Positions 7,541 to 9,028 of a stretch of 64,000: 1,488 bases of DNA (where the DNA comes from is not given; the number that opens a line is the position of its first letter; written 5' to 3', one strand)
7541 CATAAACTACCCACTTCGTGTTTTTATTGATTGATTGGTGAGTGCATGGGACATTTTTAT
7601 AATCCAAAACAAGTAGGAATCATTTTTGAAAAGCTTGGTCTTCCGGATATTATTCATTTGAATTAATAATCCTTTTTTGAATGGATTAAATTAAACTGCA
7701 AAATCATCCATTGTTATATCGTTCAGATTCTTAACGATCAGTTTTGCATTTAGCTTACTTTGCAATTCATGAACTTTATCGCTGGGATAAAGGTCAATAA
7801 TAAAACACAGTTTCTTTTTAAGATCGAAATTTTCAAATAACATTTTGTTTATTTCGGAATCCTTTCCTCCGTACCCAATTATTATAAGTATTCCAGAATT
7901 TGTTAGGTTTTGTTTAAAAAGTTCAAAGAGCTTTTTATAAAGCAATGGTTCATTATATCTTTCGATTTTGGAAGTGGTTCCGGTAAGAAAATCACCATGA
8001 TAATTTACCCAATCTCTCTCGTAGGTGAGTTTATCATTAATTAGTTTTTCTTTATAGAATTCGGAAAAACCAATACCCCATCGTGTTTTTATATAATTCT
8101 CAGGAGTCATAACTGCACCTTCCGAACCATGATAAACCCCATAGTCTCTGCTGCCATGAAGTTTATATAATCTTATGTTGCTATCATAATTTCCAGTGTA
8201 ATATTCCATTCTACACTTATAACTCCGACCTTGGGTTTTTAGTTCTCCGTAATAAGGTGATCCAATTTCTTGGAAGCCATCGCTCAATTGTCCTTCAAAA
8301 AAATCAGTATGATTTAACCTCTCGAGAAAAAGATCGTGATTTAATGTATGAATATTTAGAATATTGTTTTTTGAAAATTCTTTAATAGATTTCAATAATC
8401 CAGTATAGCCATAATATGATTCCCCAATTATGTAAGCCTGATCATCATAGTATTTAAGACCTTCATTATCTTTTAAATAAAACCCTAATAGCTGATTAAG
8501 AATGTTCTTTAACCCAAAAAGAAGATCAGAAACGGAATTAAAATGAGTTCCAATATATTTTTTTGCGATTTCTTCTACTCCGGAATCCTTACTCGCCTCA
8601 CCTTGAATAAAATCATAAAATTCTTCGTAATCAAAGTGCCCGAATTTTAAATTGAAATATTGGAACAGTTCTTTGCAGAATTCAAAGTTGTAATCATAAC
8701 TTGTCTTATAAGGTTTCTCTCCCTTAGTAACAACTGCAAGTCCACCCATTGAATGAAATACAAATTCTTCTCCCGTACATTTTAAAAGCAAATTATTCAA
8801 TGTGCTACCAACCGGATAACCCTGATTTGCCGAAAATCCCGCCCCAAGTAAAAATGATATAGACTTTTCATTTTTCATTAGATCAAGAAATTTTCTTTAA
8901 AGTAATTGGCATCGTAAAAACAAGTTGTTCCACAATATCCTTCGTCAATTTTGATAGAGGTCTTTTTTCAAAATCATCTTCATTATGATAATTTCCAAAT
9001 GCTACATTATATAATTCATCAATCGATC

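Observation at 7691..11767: Septu-like ATPase + HNH pair with a translationally coupled third SIR2 gene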

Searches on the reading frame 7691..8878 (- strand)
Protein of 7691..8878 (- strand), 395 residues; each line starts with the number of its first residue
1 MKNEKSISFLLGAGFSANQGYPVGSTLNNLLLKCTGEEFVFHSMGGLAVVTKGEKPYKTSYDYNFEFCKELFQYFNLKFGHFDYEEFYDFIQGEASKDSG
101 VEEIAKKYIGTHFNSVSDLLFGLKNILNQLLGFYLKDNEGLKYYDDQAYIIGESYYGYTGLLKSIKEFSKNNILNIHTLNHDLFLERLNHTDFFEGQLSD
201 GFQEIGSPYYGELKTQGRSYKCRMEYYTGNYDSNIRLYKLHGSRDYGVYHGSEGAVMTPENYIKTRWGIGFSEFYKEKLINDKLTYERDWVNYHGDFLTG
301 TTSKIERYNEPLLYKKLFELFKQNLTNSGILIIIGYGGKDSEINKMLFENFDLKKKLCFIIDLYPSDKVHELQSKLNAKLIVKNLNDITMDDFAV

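Call 3: search_protein_families(library=padloc, proteins=[window:7691-8878:-], max_evalue=0.01)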
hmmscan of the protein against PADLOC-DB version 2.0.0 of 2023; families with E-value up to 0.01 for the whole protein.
window:7691-8878:- (395 aa): 11 families
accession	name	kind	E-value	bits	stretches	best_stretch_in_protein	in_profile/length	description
PDLC02408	Aga_SIR2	-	7e-11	39.8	2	281-389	208-313/343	Class II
PDLC02414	Aga_SIR2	-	8.4e-11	39.7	2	281-381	179-274/313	-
PDLC04087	SIR2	-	3.3e-07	27.5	1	313-378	236-301/343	-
PDLC04093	SIR2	-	2.3e-06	24.8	0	317-385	257-324/395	-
PDLC04084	SIR2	-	1.4e-05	22.5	1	314-377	293-357/414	-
PDLC04081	SIR2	-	7.6e-05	20.1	0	6-30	18-42/345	-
PDLC04089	SIR2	-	0.00036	17.9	1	317-394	220-297/336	-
PDLC04083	SIR2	-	0.00038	17.4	0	155-344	116-284/371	-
PDLC04096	SIR2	-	0.0023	15.4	0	292-362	104-173/230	-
PDLC04078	SIR2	-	0.0031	15.3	0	309-372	63-124/171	-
PDLC02419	Aga_SIR2-PNTD1-PNTD2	-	0.0046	13.7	0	316-352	192-227/558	Class I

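Call 4: search_protein_families(library=pfam, proteins=[window:7691-8878:-], max_evalue=0.01)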
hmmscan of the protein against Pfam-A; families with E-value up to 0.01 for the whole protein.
window:7691-8878:- (395 aa): 1 family
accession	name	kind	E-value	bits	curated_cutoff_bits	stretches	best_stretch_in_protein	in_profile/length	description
PF13289.12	SIR2_2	-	0.00018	22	24.5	1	227-356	33-111/141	SIR2-like domain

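Call 10: find_homologous_proteins(query=window:7691-8878:-, max_evalue=0.001)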
Query window:7691-8878:- (395 aa): 954 proteins with E <= 0.001 among 5053 candidates; the best 120 are listed.
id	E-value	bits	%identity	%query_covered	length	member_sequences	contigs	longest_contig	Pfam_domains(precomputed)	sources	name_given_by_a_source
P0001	3.4e-263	891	100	100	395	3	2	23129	-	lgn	-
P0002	5.4e-201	686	76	100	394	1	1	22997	-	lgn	-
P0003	1.9e-167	575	63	100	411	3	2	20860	-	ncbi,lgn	-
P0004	1.3e-156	540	60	99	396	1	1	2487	-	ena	-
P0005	2.2e-156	539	60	99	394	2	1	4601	PF13289.13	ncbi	-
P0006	1.4e-153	530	60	98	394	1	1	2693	-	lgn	-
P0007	7.8e-149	514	59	98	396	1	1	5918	-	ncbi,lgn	ncbi:MAG: hypothetical protein ACOVSR_00745 [Bacteroidia bacterium]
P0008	6.1e-148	511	59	98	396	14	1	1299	PF13289.13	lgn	-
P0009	1.3e-145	504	57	98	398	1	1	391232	-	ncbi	-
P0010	2.6e-145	503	58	97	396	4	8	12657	-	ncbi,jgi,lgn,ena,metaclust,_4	jgi:hypothetical protein|metaclust:\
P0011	8.4e-144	498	54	98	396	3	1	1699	-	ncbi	-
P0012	1.3e-143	497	56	99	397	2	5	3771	-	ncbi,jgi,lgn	ncbi:MAG: hypothetical protein ACI8Q1_003504 [Parvicella sp.]|jgi:hypothetical protein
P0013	1.7e-143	497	59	98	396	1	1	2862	-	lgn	-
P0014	8.7e-143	494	57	98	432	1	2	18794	-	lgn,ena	-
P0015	1.2e-142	494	57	98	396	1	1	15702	-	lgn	-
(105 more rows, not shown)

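Call 13: find_related_loci(query=A1, collection=genome_contigs, flank=8000)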
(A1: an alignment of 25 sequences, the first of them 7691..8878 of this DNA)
Query A1 (395 aa) in genome_contigs; peptide patterns used: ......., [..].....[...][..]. (x = any residue, [..] = any of these).
134 stretches matched a pattern; 44 encode a relative of the query (tblastn E <= 1e-3); 44 distinct loci.
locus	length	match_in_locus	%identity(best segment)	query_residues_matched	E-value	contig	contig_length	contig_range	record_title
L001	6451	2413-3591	60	5-393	1e-148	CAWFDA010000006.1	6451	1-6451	MAG: uncultured Bacteroidetes bacterium isolate MFD04716.bin.2.229 genome assembly, contig: contig_118650, whole genome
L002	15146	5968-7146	57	5-393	3e-148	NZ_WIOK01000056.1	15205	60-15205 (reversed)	Cyclobacterium xiamenense strain CGMCC 1.12432 NODE_56_length_15205_cov_260.068516, whole genome shotgun sequence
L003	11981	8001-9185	56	2-392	2e-145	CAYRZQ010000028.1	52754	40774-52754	MAG TPA_asm: uncultured Comamonadaceae bacterium isolate binchicken_co214_81 genome assembly, contig: NODE_425_length_52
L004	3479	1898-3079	57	5-395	2e-149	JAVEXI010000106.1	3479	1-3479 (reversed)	MAG: Gudongella sp. isolate BF4_169 NODE_108963_length_3479_cov_5.073986_Biofilm4, whole genome shotgun sequence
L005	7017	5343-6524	56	4-393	2e-140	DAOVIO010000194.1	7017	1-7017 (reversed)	MAG TPA_asm: Bacteroidales bacterium isolate CSMAG_1369 CSMAG_1369_k141_3210597_length_7017_cov_13.9695, whole genome sh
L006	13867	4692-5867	56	5-393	6e-139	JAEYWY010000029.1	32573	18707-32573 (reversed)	MAG: Bacteroidetes bacterium isolate OH_CBlB_291 k127_2206700, whole genome shotgun sequence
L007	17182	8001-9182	53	6-394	3e-136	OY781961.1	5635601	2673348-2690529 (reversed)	MAG: Prolixibacteraceae bacterium isolate f51a5693-dc35-4a15-a57f-52dad87cda9e genome assembly, chromosome: 1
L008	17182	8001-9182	54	4-393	9e-136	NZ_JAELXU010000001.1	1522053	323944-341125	Pontibacter humidus strain BT310 NODE_1_length_1522053_cov_48.245049, whole genome shotgun sequence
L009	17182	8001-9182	55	4-394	2e-135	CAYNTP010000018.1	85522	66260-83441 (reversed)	MAG TPA_asm: uncultured Parafilimonas sp. isolate SRP263991_co5_283 genome assembly, contig: NODE_632_length_85522_cov_1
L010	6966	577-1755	53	4-393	6e-134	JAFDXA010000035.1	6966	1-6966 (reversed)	MAG: Bacteroidetes bacterium isolate SZAS-11 CK_MAG-19__35__length-6966, whole genome shotgun sequence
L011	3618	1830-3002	54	6-393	4e-135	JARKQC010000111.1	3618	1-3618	MAG: Bacteroidota bacterium isolate Reactor_maxbin.046 k141_167924, whole genome shotgun sequence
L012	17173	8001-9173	54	6-393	2e-131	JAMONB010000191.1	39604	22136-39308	MAG: Flavobacteriaceae bacterium isolate 4281-140_metabat2_scaf2bin.001 4281-140_scaffold_267_c1, whole genome shotgun s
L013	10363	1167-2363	53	1-393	1e-129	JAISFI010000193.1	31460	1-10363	MAG: Dysgonamonadaceae bacterium isolate Gx485_bin3 k119_6476891, whole genome shotgun sequence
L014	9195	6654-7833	59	5-393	6e-126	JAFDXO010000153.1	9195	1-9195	MAG: Bacteroidetes bacterium isolate SZAS-27 CK_MAG-74__153__length-9195, whole genome shotgun sequence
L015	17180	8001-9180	59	5-393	6e-126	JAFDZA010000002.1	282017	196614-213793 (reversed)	MAG: Bacteroidetes bacterium isolate SZAS-70 LIN-426__2__length-282017, whole genome shotgun sequence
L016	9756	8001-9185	51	1-393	2e-124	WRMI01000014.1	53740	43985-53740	MAG: Marinilabiliaceae bacterium isolate Th196P3bin71 Ga0099364_10000789, whole genome shotgun sequence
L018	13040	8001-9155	50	6-388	4e-118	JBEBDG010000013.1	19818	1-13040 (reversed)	MAG: Bacteroidota bacterium isolate blueriver_2019_sw_WHONDRS-S19S_0024_A_bin.53 scaffold_0000568, whole genome shotgun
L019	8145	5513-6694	50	6-393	2e-116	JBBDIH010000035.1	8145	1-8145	MAG: Candidatus Paceibacterota bacterium isolate LejiaA_33_15 Lejia_A_12069_length_8145_cov_7, whole genome shotgun sequ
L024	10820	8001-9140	45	4-381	5e-94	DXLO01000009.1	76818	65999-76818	MAG TPA_asm: Bacteroides sp. isolate HRGM_Genome_0405 HRGM_Genome_0405_9, whole genome shotgun sequence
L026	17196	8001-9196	52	1-393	5e-104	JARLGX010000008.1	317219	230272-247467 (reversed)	MAG: Paludibacter sp. isolate MAG_BO7 MetaBAT2_Bin_7_Oxic_k141_461440, whole genome shotgun sequence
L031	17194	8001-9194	40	1-394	7e-76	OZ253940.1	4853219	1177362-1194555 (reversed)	MAG: Ekhidna sp. isolate c52fc824-8bba-4eb9-a90f-18e0d147ea12 genome assembly, chromosome: 1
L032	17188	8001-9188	37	1-392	5e-73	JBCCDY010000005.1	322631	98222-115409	MAG: Bacteroidota bacterium isolate P01_A01_bin.95 k141_876640_length_322631_cov_54.5698, whole genome shotgun sequence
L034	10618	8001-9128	34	1-393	3e-54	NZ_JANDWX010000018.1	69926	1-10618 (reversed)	Segatella copri strain HF1825 HF1825_ctg018, whole genome shotgun sequence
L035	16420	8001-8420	60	1-137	3e-40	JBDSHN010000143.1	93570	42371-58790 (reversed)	MAG: Bacteroidia bacterium isolate cluster1_bin.277 k127_10525164, whole genome shotgun sequence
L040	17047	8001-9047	31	2-380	6e-39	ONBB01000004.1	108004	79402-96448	uncultured Bacteroidales bacterium isolate RUG134 genome assembly, contig: scaffold_79, whole genome shotgun sequence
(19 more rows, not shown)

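Call 18: find_encoding_contigs(protein=P0002, flank=10000, max_places=3)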
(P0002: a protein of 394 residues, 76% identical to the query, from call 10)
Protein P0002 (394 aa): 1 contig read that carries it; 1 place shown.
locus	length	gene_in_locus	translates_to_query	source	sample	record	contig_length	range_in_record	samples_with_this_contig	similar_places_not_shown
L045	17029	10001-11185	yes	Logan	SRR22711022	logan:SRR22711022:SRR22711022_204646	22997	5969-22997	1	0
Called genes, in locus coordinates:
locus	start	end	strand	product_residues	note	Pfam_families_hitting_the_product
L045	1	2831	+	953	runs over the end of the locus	PF00176:SNF2-rel_dom, PF00270:DEAD, PF04851:ResIII, PF00271:Helicase_C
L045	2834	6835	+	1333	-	PF02384:N6_Mtase (faint), PF07669:Eco57I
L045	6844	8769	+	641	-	PF13175:AAA_15, PF13304:AAA_21 (weak)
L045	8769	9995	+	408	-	-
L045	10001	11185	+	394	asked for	-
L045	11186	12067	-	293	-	PF13353:Fer4_12 (faint), PF04055:Radical_SAM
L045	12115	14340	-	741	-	-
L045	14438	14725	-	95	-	-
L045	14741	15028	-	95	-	-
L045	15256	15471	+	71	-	-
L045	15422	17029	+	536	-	?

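Call 19: find_encoding_contigs(protein=P0003, flank=10000, max_places=3)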
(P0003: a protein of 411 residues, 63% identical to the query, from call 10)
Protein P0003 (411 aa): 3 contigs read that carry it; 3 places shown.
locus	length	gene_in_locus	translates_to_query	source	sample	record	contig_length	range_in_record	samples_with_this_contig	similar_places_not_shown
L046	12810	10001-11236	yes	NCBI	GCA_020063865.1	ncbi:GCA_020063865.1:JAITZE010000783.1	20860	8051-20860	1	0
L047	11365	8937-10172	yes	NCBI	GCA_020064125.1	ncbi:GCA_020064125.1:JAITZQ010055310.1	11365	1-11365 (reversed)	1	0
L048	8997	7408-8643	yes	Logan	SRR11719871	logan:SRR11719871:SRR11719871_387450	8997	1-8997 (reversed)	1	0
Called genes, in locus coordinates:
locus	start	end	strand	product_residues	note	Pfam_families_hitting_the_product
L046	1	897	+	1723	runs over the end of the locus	PF00270:DEAD, PF04851:ResIII, PF00271:Helicase_C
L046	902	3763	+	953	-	PF00176:SNF2-rel_dom, PF00270:DEAD, PF04851:ResIII, PF00271:Helicase_C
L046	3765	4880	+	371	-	PF17761:DUF1016_N, PF06250:YhcG_C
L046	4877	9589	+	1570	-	PF07669:Eco57I, PF04255:DUF433 (weak)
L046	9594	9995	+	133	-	-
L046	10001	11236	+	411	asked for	-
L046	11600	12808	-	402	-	?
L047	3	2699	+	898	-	?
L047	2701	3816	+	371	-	PF17761:DUF1016_N, PF06250:YhcG_C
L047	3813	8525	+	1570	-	PF07669:Eco57I, PF04255:DUF433 (weak)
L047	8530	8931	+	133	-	-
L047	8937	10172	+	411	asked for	-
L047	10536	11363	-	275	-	?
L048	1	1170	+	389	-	?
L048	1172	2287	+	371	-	PF17761:DUF1016_N, PF06250:YhcG_C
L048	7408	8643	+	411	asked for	-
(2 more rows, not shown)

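Call 20: find_encoding_contigs(protein=P0001, flank=10000, max_places=3)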
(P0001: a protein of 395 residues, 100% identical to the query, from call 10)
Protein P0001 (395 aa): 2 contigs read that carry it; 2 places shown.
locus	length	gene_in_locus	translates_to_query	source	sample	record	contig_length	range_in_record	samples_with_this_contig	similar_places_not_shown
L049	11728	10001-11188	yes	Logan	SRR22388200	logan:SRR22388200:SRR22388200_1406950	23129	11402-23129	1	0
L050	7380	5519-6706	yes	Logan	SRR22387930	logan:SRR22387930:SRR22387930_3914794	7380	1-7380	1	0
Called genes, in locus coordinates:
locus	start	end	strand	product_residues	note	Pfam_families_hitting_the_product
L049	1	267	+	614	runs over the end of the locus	PF00580:UvrD-helicase, PF13245:AAA_19, PF01443:Viral_helicase1 (faint), PF13361:UvrD_C, PF13538:UvrD_C_2 (weak)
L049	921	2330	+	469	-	-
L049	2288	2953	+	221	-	PF21980:MksE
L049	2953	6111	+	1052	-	-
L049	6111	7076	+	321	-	-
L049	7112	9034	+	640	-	PF13175:AAA_15, PF13476:AAA_23 (weak), PF13304:AAA_21 (weak)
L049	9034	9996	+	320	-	-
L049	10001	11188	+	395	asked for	-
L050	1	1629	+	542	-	?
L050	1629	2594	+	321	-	-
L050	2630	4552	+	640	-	PF13175:AAA_15, PF13476:AAA_23 (weak), PF13304:AAA_21 (weak)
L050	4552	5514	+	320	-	-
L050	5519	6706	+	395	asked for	-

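Call 22: search_protein_families(library=pfam, proteins=[L002:4599-5969:+, L002:2588-4618:+, L002:7155-8126:+, L002:8113-11091:+, L011:720-1811:+, L016:6042-7889:+, L018:9191-10987:+, L024:9202-10488:+, L026:9211-11304:+, L031:9197-12001:+], max_evalue=0.001)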
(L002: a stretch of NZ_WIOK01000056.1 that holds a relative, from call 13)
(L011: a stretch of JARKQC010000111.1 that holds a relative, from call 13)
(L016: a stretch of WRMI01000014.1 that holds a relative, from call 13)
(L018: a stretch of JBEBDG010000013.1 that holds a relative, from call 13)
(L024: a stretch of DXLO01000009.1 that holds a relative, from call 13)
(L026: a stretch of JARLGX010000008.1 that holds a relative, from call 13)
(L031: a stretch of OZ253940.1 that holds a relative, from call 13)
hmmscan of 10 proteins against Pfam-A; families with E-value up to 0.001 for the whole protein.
L002:4599-5969:+ (456 aa): 1 family
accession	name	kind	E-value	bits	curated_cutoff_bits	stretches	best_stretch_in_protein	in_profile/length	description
PF01420.25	Methylase_S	-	2.4e-37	129.1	22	2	24-194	1-156/168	Type I restriction modification DNA specificity domain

L002:2588-4618:+ (676 aa): 2 families
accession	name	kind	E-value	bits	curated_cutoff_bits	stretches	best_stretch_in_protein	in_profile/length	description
PF02384.22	N6_Mtase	-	1.7e-58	198.8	20.4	1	161-468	6-278/311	N-6 DNA Methylase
PF12161.14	HsdM_N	-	1.9e-20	74.3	24.5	1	10-144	1-133/135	HsdM N-terminal domain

L002:7155-8126:+ (323 aa): 1 family
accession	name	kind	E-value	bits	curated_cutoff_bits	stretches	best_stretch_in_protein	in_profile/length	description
PF10463.15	Peptidase_U49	-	1.5e-07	31.8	23.9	1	74-182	1-109/202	Peptidase U49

L002:8113-11091:+ (992 aa): 5 families
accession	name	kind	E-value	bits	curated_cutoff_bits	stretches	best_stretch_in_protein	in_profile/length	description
PF18766.7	SWI2_SNF2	-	7.7e-24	85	26.7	1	275-507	1-188/221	SWI2/SNF2 ATPase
PF04851.21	ResIII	-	1.1e-16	61.6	22.5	1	272-472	4-161/164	Type III restriction enzyme, res subunit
PF04313.20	HSDR_N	-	1.3e-11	45.2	25.1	1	29-205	14-197/198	Type I restriction enzyme R protein N terminus (HSDR_N)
PF22679.2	T1R_D3-like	-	1.2e-09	39.2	27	1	606-694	67-153/158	Type I restriction enzyme subunit R domain 3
PF00270.35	DEAD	-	1.6e-06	28.4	26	1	287-476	3-162/167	DEAD/DEAH box helicase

L011:720-1811:+ (363 aa): 2 families
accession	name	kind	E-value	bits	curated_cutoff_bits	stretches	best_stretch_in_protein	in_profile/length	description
PF13365.12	Trypsin_2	-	4.9e-26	92.6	27.6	1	161-302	1-144/144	Trypsin-like peptidase domain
PF00089.32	Trypsin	-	6.9e-15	55.9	20.6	1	161-320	27-214/220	Trypsin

L016:6042-7889:+ (615 aa): 3 families
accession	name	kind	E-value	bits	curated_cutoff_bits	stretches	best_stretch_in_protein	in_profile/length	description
PF13365.12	Trypsin_2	-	8.9e-26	91.8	27.6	1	409-550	1-144/144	Trypsin-like peptidase domain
PF00089.32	Trypsin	-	4.4e-13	50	20.6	1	409-577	27-219/220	Trypsin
PF07661.19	MORN_2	-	4.6e-08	32.9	29.6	0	123-141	4-22/22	MORN repeat variant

L018:9191-10987:+ (598 aa): 1 family
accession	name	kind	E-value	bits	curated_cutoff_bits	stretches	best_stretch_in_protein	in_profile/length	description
PF03235.19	GmrSD_N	-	6e-31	108.5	33.2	1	21-217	9-197/199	GmrSD restriction endonuclease, N-terminal domain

L024:9202-10488:+ (428 aa): 1 family
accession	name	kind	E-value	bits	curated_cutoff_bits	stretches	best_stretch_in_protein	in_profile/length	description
PF13289.12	SIR2_2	-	4.4e-07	30.5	24.5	0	174-227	5-51/141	SIR2-like domain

L026:9211-11304:+ (697 aa): 0 families

L031:9197-12001:+ (934 aa): 1 family
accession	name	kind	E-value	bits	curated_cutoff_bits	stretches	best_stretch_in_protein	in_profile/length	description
PF16289.11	PIN_12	-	1.4e-14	55.3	32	1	11-170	4-172/172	PIN domain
